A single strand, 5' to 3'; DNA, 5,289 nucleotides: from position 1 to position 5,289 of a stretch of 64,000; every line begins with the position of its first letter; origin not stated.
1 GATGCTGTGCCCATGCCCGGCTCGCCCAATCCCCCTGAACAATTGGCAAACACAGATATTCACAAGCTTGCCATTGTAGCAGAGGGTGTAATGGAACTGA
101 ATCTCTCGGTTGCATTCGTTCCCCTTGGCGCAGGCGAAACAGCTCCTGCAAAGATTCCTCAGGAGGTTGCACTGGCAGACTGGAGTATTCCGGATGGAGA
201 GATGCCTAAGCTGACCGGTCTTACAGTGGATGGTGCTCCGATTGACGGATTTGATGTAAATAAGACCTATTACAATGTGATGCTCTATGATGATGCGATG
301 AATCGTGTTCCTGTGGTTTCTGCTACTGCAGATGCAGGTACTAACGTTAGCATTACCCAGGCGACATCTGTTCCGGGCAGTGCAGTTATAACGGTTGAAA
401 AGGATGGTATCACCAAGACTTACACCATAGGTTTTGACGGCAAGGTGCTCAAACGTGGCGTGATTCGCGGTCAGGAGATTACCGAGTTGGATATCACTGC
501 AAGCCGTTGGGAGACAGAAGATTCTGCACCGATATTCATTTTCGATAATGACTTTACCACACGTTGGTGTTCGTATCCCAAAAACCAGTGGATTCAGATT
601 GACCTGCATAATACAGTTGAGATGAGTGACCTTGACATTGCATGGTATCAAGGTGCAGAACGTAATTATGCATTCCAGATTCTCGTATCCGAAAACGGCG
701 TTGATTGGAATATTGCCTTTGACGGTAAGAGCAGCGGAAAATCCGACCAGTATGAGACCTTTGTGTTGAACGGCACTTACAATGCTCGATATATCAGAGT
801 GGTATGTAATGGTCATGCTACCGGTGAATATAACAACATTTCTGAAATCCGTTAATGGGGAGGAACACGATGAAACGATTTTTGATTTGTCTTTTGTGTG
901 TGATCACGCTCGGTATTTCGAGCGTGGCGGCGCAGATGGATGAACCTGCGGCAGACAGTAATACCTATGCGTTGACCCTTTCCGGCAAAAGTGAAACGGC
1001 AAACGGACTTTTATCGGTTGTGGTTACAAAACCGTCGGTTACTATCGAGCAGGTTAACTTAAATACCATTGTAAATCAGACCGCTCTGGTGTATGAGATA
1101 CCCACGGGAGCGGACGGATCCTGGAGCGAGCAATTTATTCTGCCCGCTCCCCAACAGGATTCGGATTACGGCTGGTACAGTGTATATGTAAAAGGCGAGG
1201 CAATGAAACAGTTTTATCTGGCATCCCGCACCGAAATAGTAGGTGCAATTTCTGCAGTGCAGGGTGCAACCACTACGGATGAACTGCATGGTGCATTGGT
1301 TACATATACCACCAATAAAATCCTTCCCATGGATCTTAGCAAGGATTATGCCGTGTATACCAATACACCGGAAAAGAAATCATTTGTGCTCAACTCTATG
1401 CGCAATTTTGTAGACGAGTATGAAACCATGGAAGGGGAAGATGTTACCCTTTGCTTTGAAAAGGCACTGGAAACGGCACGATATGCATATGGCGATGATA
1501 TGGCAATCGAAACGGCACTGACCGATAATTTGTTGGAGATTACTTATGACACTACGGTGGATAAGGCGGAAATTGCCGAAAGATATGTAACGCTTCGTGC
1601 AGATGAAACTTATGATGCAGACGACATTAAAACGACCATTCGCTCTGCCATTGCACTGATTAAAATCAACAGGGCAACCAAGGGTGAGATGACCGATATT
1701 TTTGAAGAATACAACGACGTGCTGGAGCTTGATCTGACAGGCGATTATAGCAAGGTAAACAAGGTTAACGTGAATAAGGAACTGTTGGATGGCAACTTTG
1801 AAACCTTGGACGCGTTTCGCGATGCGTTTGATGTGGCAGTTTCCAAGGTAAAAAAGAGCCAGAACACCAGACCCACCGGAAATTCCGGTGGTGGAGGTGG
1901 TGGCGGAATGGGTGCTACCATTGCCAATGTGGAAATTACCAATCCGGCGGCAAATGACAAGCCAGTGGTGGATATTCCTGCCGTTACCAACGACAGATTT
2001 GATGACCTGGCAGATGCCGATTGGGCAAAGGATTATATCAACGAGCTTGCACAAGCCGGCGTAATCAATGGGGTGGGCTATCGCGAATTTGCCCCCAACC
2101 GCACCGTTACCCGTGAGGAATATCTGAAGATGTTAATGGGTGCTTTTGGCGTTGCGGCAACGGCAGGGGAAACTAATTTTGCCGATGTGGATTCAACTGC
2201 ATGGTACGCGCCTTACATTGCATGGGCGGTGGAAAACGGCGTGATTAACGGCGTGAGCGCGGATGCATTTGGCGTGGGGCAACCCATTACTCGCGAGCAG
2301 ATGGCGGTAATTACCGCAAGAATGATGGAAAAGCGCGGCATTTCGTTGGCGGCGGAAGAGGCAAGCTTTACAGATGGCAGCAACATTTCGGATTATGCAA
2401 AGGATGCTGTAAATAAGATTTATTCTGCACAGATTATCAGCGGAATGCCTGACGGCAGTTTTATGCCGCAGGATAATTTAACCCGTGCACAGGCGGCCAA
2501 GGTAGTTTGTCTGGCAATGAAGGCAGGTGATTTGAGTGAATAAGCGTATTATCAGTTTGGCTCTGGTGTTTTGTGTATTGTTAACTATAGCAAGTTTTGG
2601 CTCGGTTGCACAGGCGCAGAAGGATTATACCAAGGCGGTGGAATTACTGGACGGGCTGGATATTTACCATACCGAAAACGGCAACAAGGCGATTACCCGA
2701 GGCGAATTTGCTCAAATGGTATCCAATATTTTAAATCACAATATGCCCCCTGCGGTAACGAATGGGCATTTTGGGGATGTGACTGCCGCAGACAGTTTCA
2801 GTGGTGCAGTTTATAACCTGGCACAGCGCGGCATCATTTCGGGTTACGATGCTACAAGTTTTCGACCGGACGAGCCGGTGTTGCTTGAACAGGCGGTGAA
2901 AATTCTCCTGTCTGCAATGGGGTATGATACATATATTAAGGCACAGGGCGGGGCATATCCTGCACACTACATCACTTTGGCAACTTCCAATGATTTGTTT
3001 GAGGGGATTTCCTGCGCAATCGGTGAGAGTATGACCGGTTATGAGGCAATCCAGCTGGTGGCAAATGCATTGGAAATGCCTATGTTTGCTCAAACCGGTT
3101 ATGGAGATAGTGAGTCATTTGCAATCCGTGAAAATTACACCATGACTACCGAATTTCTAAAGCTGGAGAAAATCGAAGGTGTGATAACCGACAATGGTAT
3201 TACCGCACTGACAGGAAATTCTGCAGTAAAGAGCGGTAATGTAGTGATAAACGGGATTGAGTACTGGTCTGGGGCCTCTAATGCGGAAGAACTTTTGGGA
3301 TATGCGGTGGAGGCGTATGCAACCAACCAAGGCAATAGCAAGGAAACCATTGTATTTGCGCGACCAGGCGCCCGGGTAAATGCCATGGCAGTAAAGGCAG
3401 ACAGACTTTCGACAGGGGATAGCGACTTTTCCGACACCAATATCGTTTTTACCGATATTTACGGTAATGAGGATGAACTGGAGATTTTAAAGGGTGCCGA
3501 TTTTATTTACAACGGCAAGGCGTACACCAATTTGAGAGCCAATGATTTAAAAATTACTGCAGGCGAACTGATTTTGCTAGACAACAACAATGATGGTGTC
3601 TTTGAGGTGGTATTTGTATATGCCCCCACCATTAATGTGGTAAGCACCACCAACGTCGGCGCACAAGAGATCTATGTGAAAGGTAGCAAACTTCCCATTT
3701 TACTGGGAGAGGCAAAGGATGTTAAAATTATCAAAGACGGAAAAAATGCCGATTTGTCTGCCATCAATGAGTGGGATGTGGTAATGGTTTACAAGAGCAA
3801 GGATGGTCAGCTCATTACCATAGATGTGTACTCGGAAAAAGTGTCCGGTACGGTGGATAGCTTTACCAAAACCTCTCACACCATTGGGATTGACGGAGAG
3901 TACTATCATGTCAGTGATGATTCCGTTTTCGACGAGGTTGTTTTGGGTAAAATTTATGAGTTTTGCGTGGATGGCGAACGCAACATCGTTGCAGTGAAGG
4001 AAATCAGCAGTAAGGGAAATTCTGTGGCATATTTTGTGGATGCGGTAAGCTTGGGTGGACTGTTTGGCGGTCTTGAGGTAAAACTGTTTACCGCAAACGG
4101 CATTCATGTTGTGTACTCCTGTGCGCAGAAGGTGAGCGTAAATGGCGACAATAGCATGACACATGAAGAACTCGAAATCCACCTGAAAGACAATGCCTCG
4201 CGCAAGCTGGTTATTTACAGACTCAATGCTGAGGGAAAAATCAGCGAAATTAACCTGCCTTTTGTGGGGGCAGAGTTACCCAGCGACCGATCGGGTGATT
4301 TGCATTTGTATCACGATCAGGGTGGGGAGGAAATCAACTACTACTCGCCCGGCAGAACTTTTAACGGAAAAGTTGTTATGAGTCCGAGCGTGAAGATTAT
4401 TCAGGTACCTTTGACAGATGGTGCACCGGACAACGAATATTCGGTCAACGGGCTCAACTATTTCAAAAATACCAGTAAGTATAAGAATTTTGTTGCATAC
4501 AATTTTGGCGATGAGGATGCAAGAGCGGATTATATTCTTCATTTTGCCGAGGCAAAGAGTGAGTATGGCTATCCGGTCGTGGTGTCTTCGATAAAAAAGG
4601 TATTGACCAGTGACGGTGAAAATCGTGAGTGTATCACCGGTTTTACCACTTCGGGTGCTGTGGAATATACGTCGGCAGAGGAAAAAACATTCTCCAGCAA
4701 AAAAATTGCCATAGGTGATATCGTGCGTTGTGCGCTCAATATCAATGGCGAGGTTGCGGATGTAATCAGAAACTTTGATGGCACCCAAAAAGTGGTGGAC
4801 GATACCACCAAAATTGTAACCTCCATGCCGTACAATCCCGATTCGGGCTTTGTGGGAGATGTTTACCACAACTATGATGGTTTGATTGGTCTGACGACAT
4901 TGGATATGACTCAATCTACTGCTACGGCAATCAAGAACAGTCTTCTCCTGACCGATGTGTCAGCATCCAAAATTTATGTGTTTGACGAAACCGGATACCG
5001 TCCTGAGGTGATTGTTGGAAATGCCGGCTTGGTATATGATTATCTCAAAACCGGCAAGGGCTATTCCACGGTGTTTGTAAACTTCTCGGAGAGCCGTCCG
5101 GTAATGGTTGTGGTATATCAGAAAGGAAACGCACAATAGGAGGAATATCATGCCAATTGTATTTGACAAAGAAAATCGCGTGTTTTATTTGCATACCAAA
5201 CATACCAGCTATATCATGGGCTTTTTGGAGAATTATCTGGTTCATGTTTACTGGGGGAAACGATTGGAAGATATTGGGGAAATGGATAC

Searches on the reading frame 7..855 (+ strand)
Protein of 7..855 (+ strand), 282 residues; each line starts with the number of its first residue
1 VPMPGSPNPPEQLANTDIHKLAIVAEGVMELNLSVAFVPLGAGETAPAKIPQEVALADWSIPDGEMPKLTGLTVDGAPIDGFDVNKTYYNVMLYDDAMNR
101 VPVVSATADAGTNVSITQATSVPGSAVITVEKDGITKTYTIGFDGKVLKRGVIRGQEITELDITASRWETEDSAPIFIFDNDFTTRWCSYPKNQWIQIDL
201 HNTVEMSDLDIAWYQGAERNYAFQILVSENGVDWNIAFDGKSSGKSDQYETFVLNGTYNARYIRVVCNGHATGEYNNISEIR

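Call 40: search_protein_families(library=pfam, proteins=[window:7-855:+], max_evalue=0.000001)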
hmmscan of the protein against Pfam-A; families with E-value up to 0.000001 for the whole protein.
window:7-855:+ (282 aa): 2 families
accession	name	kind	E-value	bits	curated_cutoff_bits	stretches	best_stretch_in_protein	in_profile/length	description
PF00754.31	F5_F8_type_C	-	2.1e-17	63.9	28.2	1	164-281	3-127/127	F5/8 type C domain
PF22633.2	F5_F8_type_C_2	-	8e-14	52.5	27.8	1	179-265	3-91/91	NedA-like, galactose-binding domain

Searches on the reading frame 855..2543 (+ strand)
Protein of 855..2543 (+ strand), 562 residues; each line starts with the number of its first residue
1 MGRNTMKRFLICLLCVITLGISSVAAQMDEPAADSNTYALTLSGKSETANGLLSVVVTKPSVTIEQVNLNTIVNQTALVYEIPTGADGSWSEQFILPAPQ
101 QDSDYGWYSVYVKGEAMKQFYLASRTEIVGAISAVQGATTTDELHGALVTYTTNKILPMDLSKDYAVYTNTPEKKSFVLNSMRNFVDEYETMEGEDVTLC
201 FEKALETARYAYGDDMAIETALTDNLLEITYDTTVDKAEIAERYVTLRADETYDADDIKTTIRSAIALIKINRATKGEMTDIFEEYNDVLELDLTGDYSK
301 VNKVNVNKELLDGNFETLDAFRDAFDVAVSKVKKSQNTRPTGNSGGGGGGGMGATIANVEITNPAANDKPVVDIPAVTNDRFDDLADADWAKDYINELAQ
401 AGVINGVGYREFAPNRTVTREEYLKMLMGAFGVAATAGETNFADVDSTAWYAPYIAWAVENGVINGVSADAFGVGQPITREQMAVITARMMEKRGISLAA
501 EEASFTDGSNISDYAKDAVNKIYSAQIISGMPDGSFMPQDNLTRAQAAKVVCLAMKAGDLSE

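Call 40: search_protein_families(library=pfam, proteins=[window:855-2543:+], max_evalue=0.000001)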
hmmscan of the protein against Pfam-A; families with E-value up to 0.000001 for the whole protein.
window:855-2543:+ (562 aa): 1 family
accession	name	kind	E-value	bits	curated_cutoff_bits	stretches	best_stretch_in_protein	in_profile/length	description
PF00395.25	SLH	-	9.6e-40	134.7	20.8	3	504-548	1-44/44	S-layer homology domain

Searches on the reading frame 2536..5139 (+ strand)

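Call 40: search_protein_families(library=pfam, proteins=[window:2536-5139:+], max_evalue=0.000001)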
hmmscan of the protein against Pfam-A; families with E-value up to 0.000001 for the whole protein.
window:2536-5139:+ (867 aa): 1 family
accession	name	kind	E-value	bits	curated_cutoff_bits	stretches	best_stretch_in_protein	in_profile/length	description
PF00395.25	SLH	-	1.3e-10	41.5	20.8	1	79-120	2-43/44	S-layer homology domain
